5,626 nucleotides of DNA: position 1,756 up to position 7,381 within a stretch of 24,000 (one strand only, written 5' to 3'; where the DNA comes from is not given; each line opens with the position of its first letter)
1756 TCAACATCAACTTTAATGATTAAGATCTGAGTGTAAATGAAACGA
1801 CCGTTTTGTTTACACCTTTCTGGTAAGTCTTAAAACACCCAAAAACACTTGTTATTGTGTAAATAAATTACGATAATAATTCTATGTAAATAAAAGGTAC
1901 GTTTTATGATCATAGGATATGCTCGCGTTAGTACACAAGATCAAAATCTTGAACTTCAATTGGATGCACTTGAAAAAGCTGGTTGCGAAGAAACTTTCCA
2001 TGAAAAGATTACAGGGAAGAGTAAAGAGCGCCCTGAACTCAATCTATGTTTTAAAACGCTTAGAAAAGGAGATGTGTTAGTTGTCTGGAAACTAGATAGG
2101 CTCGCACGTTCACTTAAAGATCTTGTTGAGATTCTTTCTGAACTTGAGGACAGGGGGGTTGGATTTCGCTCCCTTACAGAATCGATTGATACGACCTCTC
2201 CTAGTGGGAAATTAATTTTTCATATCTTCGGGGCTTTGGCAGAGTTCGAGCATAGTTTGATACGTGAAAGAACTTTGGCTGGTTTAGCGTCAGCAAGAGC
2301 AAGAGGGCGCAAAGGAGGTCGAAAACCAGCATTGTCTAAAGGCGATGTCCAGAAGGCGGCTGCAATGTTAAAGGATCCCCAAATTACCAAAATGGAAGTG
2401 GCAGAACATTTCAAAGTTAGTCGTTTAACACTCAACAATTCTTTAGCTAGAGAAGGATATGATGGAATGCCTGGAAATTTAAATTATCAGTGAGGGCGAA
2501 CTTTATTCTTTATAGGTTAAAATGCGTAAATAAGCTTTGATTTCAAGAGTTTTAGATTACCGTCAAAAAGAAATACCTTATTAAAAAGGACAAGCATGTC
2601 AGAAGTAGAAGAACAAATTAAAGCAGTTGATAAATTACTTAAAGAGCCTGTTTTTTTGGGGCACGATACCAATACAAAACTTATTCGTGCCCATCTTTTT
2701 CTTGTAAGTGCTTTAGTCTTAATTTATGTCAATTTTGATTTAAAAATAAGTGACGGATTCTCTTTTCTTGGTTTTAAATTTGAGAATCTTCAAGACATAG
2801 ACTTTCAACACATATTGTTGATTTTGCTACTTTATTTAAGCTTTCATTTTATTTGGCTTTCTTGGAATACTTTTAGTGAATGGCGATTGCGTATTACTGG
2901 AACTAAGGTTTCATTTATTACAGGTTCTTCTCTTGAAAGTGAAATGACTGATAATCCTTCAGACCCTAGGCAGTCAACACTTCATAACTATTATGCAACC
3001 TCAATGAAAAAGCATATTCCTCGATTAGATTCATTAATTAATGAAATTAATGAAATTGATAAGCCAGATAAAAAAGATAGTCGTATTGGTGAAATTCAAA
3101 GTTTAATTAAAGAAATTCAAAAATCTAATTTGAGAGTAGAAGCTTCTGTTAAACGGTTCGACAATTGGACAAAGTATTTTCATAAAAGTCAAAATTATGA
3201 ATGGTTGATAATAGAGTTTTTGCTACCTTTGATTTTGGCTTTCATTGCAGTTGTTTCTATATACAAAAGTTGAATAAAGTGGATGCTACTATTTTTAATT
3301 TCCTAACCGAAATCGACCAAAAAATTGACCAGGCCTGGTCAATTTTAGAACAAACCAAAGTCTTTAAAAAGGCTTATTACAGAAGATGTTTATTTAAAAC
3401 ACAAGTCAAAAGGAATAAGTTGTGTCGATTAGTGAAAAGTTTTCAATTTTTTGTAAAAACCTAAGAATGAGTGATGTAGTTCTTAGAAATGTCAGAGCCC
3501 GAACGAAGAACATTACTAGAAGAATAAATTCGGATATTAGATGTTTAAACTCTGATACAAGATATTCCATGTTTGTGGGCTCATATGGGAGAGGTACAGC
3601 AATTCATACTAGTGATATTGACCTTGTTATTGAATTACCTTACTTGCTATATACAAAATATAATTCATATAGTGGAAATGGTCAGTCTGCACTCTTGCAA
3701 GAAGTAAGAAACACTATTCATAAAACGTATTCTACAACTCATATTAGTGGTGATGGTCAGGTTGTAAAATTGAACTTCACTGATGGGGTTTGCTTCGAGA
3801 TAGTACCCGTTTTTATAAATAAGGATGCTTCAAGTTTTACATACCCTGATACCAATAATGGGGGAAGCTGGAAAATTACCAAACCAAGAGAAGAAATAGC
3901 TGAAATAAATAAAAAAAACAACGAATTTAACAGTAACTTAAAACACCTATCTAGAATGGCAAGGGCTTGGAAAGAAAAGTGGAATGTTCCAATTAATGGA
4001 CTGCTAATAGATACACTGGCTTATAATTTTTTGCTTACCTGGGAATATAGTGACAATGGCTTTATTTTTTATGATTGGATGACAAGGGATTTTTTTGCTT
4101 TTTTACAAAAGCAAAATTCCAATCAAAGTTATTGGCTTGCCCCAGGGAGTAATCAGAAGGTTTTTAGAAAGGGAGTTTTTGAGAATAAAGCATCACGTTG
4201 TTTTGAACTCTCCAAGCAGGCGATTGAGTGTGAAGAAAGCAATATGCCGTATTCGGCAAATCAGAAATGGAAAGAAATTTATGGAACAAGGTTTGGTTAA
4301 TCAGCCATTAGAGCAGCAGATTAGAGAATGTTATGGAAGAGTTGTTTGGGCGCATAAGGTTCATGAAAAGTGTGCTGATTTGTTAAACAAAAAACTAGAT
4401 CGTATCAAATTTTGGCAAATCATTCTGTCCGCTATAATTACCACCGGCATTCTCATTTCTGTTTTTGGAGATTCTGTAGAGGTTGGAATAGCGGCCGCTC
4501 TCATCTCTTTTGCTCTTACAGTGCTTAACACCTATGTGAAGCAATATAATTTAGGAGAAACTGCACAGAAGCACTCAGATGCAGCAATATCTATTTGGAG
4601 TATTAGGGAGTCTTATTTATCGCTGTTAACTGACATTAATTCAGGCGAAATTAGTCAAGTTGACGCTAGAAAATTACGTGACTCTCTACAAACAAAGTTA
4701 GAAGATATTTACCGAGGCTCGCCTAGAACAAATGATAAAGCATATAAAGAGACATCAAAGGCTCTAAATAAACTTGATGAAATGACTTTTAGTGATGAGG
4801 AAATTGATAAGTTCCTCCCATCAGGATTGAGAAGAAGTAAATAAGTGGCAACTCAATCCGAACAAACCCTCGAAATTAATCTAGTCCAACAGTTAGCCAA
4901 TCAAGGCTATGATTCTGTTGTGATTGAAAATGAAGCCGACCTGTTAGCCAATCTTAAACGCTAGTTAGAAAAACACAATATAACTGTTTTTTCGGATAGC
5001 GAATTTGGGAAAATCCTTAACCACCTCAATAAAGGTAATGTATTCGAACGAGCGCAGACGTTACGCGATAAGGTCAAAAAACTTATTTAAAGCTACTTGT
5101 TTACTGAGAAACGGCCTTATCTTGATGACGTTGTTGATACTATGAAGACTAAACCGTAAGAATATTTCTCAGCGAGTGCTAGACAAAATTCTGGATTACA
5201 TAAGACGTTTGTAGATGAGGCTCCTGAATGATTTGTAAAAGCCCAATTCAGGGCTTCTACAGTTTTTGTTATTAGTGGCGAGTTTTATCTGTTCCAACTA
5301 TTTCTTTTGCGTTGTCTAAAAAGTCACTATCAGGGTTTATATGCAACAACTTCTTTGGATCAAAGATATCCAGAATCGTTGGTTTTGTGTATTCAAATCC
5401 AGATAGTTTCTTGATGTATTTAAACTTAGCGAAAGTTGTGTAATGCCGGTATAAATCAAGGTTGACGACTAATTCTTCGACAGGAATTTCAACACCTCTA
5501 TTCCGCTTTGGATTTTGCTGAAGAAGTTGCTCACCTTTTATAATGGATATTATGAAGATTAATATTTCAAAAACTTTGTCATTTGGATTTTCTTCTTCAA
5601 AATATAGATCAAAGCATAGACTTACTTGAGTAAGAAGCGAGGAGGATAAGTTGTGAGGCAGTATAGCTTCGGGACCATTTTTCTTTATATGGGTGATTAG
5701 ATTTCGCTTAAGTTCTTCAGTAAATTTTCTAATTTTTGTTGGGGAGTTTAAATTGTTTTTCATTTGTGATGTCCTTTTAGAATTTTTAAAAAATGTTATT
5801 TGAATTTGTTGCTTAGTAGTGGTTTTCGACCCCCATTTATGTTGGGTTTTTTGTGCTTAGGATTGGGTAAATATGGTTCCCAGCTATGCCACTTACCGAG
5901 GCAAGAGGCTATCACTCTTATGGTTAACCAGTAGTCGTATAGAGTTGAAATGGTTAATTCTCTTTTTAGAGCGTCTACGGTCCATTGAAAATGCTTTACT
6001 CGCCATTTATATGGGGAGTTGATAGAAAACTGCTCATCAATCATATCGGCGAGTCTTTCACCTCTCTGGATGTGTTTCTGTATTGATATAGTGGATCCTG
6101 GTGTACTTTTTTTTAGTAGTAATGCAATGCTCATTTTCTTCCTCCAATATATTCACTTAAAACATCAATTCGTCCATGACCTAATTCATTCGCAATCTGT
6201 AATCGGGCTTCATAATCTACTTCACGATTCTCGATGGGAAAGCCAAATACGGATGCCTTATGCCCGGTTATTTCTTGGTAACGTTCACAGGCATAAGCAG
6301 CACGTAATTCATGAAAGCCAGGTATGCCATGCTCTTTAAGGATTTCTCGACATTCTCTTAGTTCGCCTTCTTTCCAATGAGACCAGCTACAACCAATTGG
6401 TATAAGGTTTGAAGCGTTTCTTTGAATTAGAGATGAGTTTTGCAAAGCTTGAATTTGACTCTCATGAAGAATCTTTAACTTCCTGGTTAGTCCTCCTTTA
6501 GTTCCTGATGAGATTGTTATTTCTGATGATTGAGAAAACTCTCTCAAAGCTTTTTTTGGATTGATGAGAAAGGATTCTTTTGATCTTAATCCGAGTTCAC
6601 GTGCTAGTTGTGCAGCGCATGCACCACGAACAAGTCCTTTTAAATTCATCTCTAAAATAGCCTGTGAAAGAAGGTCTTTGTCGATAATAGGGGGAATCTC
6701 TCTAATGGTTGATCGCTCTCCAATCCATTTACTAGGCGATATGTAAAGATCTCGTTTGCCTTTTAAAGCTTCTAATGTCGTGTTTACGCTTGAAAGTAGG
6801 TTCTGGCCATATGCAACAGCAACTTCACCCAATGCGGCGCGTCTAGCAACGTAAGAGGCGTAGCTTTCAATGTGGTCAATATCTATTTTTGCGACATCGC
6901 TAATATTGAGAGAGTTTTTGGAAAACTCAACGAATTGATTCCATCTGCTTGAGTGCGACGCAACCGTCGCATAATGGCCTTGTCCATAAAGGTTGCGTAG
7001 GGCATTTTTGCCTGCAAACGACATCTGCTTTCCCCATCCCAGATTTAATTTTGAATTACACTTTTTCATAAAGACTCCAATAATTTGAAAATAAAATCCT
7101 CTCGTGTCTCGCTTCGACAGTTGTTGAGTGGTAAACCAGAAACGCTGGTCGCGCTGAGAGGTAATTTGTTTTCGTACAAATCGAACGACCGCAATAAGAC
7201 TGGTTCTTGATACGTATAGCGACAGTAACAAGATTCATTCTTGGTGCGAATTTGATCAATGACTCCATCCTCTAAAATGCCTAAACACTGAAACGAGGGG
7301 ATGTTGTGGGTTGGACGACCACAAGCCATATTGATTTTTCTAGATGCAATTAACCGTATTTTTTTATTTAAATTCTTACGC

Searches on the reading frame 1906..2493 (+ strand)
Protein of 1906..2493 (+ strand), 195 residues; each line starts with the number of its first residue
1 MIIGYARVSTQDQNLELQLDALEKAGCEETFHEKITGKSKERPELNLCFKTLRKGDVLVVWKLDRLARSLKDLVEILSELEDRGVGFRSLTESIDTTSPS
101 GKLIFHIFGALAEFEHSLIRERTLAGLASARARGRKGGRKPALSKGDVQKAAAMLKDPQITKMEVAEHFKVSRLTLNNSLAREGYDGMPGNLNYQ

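Call 69: search_protein_families(library=pfam, proteins=[window:1906-2493:+], max_evalue=0.001)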
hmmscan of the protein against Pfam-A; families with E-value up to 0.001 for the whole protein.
window:1906-2493:+ (195 aa): 2 families
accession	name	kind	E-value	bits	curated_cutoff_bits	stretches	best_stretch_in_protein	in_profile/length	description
PF00239.26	Resolvase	-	9.1e-47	159.2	23.3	1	2-135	1-144/145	Resolvase, N terminal domain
PF02796.21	HTH_7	-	4.7e-06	27.1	23.8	1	138-176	1-38/45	Helix-turn-helix domain of resolvase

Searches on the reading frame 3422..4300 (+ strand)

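Call 69: search_protein_families(library=pfam, proteins=[window:3422-4300:+], max_evalue=0.001)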
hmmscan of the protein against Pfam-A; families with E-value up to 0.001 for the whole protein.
window:3422-4300:+ (292 aa): 2 families
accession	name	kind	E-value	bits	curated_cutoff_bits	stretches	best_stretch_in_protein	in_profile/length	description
PF18144.7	SMODS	-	2.7e-44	151.7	26.5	1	1-166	1-164/164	Second Messenger Oligonucleotide or Dinucleotide Synthetase domain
PF01909.29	NTP_transf_2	-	4.6e-05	24.2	21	1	51-74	19-42/93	Nucleotidyltransferase domain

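Call 70: search_protein_families(library=padloc, proteins=[window:3422-4300:+], max_evalue=0.001)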
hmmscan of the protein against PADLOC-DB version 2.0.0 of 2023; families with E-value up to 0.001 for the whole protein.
window:3422-4300:+ (292 aa): 23 families
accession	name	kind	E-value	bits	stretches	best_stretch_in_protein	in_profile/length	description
PDLC00786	Cyclase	-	1.6e-128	426.2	1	1-291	1-291/293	oligonucleotide-cyclase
PDLC00796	Cyclase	-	4e-96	321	1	1-291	1-284/432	oligonucleotide-cyclase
PDLC00792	Cyclase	-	1.1e-79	265.2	1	1-238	1-236/236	oligonucleotide-cyclase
PDLC00814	Cyclase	-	8.8e-73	243.2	1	3-291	5-290/295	oligonucleotide-cyclase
PDLC00771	Cyclase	-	3.9e-60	201.5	1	22-247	18-253/271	oligonucleotide-cyclase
PDLC00804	Cyclase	-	1e-51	174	1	25-219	3-204/256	oligonucleotide-cyclase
PDLC00823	Cyclase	-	1.5e-38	131.1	1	2-291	4-281/285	oligonucleotide-cyclase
PDLC00805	Cyclase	-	3.6e-23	80.5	1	44-247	59-263/314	oligonucleotide-cyclase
PDLC00776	Cyclase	-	1.5e-22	78.4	1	3-291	5-283/287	oligonucleotide-cyclase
PDLC00809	Cyclase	-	1.6e-21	75.1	1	1-291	2-292/295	oligonucleotide-cyclase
PDLC00802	Cyclase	-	8.3e-16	56.1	1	101-291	133-328/332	oligonucleotide-cyclase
PDLC00769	Cyclase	-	9.8e-15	52.7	1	1-286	1-257/261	oligonucleotide-cyclase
PDLC00818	Cyclase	-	3e-10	38.1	1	1-291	1-292/322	oligonucleotide-cyclase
PDLC00773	Cyclase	-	3.3e-09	34.8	1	7-291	7-294/334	oligonucleotide-cyclase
PDLC00808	Cyclase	-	4.4e-09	34.1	1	14-200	18-207/325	oligonucleotide-cyclase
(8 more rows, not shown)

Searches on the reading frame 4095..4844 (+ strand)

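Call 70: search_protein_families(library=padloc, proteins=[window:4095-4844:+], max_evalue=0.001)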
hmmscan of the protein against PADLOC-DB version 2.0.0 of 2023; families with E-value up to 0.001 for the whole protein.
window:4095-4844:+ (249 aa): 3 families
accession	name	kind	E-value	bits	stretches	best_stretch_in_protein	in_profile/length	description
PDLC00696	Effector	-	1.5e-77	257.5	1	70-248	8-186/189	2TM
PDLC00690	Effector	-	2.3e-17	61.4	1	72-232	8-168/187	2TM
PDLC00712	Effector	-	0.00018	19.6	1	102-226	38-159/171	2TM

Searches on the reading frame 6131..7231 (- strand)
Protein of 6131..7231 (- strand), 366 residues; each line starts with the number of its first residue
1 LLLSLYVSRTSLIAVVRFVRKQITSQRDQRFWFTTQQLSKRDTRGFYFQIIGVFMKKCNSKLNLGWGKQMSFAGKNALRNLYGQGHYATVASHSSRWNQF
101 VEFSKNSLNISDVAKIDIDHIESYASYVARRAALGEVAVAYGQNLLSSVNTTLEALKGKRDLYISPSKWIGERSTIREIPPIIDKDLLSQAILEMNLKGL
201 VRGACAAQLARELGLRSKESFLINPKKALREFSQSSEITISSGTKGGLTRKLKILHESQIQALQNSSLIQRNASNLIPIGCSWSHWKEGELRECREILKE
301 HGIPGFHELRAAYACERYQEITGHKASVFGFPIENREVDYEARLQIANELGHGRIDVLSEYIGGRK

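Call 10: search_protein_families(library=ncbifam, proteins=[window:6131-7231:-], max_evalue=0.1)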
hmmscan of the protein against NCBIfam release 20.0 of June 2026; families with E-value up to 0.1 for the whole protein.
window:6131-7231:- (366 aa): 0 families

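Call 69: search_protein_families(library=pfam, proteins=[window:6131-7231:-], max_evalue=0.001)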
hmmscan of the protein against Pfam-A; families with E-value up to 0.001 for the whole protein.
window:6131-7231:- (366 aa): 1 family
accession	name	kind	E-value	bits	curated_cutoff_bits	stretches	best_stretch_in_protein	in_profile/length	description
PF12835.12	Integrase_1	-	3.3e-12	47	23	1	201-316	31-149/149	Integrase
